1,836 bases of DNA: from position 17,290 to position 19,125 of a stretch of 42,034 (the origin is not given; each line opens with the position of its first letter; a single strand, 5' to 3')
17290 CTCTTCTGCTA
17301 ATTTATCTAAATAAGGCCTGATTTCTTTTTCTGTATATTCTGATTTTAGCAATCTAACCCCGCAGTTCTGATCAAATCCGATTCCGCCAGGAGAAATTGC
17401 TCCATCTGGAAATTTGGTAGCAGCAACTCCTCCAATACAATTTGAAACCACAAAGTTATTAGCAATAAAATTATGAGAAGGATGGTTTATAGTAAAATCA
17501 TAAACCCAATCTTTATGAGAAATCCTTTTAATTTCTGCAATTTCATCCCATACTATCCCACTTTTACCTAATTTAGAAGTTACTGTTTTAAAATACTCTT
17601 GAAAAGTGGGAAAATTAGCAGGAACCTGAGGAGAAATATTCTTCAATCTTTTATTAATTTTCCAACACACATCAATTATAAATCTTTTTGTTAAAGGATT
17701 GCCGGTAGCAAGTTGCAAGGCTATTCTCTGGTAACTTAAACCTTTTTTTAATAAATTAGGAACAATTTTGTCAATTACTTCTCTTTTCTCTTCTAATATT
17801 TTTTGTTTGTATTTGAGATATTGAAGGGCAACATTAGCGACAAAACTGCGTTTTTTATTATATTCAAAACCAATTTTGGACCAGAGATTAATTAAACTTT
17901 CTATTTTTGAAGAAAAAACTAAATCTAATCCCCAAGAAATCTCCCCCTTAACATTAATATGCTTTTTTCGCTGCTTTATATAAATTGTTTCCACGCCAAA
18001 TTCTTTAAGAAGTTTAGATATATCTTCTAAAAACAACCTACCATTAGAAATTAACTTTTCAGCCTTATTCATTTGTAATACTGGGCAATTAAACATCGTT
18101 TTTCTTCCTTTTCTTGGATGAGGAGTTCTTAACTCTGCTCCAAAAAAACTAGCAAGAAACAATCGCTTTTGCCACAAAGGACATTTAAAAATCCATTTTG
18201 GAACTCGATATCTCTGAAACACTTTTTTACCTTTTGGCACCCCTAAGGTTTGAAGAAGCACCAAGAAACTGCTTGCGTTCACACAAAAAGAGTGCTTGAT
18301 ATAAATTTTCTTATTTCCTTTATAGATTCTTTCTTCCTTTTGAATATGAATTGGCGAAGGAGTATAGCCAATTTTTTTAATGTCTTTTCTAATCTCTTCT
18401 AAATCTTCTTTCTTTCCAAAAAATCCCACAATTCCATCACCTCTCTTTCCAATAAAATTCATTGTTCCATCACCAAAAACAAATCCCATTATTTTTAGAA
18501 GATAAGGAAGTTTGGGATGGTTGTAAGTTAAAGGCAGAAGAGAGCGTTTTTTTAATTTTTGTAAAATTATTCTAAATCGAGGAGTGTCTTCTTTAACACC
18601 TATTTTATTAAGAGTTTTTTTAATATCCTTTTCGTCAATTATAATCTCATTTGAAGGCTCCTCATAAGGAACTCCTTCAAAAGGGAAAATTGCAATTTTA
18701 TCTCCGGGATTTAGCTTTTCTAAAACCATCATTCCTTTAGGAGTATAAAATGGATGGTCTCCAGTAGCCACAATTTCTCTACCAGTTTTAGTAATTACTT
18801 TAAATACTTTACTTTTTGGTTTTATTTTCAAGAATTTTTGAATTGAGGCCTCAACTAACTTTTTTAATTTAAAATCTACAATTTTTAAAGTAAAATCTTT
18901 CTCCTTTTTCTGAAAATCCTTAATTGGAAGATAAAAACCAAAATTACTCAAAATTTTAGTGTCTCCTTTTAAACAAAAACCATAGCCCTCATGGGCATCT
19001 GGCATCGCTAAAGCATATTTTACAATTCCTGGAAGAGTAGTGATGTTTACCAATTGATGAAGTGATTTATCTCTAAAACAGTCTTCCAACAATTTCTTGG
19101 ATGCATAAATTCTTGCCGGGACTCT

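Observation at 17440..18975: A 512-aa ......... intein splits the conserved HxGYGF|xIGGV motif of RtcB and has Ser instead of the usual penultimate His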

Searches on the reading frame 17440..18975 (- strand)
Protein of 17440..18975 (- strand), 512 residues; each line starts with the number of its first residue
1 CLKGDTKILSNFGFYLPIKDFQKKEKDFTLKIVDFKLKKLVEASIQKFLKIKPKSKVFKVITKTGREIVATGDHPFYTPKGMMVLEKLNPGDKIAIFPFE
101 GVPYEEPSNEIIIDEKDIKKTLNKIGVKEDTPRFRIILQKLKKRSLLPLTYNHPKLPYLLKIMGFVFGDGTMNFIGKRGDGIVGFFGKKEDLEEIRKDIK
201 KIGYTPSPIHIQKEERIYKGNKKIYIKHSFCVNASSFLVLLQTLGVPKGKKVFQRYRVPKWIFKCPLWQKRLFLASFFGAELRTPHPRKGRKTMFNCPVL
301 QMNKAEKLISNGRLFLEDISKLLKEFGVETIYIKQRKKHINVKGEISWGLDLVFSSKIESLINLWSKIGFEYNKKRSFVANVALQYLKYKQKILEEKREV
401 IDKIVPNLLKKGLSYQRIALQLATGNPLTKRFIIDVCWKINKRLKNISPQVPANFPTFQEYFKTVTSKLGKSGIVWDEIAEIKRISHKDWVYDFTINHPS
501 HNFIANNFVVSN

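Call 4: search_protein_families(library=pfam, proteins=[window:17440-18975:-], max_evalue=0.1)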
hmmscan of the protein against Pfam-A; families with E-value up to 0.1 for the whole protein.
window:17440-18975:- (512 aa): 3 families
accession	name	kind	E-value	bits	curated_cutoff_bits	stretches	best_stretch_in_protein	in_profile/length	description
PF14890.11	Intein_splicing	-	1.1e-20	74.5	35.8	1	11-512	5-155/155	Intein splicing domain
PF11215.13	DUF3010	-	0.0084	16.9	25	1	312-368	46-95/137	Protein of unknown function (DUF3010)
PF14528.11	LAGLIDADG_3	-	0.086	13.5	22.5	0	310-335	30-55/82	LAGLIDADG-like domain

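Call 6: search_solved_structures(query=window:17440-18975:-, show_alignments=3, max_evalue=1)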
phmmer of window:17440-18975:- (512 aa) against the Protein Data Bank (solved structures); distinct sequences matched with E-value up to 1: 13.
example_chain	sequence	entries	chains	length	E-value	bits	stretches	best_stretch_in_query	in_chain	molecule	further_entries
4o1r_A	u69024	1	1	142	3.6e-09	39.1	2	2-96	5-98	Replicative DNA helicase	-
1mi8_A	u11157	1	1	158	6.2e-09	38.4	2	3-96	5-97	DnaB intein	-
6frg_A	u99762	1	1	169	9.8e-08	34.4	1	3-96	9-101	Replicative DNA helicase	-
6frh_A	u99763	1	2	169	9.8e-08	34.4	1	3-96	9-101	Replicative DNA helicase,Replicative DNA helicase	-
6fre_A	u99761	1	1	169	2.4e-06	29.8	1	3-96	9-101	Replicative DNA helicase,Replicative DNA helicase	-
6rpq_A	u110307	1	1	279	4.6e-06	28.9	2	469-512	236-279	Ubiquitin-like protein SMT3,1108aa long hypothetical cell division control protein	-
6rpp_A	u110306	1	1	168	2.4e-05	26.5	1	473-510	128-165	Cell division control protein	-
2jmz_A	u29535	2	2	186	0.0024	19.9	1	38-86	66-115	Hypothetical protein MJ0781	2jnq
7qsu_A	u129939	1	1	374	0.028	16.4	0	474-508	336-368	V-ATPase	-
2lqm_A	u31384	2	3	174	0.059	15.3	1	470-510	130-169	Pho radA intein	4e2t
4e2u_A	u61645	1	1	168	0.15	14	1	474-510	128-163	Pho radA intein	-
7qil_A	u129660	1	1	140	0.17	13.8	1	2-84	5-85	DnaE intein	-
5lqx_I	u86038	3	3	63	0.39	12.6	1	364-412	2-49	ATP synthase epsilon subunit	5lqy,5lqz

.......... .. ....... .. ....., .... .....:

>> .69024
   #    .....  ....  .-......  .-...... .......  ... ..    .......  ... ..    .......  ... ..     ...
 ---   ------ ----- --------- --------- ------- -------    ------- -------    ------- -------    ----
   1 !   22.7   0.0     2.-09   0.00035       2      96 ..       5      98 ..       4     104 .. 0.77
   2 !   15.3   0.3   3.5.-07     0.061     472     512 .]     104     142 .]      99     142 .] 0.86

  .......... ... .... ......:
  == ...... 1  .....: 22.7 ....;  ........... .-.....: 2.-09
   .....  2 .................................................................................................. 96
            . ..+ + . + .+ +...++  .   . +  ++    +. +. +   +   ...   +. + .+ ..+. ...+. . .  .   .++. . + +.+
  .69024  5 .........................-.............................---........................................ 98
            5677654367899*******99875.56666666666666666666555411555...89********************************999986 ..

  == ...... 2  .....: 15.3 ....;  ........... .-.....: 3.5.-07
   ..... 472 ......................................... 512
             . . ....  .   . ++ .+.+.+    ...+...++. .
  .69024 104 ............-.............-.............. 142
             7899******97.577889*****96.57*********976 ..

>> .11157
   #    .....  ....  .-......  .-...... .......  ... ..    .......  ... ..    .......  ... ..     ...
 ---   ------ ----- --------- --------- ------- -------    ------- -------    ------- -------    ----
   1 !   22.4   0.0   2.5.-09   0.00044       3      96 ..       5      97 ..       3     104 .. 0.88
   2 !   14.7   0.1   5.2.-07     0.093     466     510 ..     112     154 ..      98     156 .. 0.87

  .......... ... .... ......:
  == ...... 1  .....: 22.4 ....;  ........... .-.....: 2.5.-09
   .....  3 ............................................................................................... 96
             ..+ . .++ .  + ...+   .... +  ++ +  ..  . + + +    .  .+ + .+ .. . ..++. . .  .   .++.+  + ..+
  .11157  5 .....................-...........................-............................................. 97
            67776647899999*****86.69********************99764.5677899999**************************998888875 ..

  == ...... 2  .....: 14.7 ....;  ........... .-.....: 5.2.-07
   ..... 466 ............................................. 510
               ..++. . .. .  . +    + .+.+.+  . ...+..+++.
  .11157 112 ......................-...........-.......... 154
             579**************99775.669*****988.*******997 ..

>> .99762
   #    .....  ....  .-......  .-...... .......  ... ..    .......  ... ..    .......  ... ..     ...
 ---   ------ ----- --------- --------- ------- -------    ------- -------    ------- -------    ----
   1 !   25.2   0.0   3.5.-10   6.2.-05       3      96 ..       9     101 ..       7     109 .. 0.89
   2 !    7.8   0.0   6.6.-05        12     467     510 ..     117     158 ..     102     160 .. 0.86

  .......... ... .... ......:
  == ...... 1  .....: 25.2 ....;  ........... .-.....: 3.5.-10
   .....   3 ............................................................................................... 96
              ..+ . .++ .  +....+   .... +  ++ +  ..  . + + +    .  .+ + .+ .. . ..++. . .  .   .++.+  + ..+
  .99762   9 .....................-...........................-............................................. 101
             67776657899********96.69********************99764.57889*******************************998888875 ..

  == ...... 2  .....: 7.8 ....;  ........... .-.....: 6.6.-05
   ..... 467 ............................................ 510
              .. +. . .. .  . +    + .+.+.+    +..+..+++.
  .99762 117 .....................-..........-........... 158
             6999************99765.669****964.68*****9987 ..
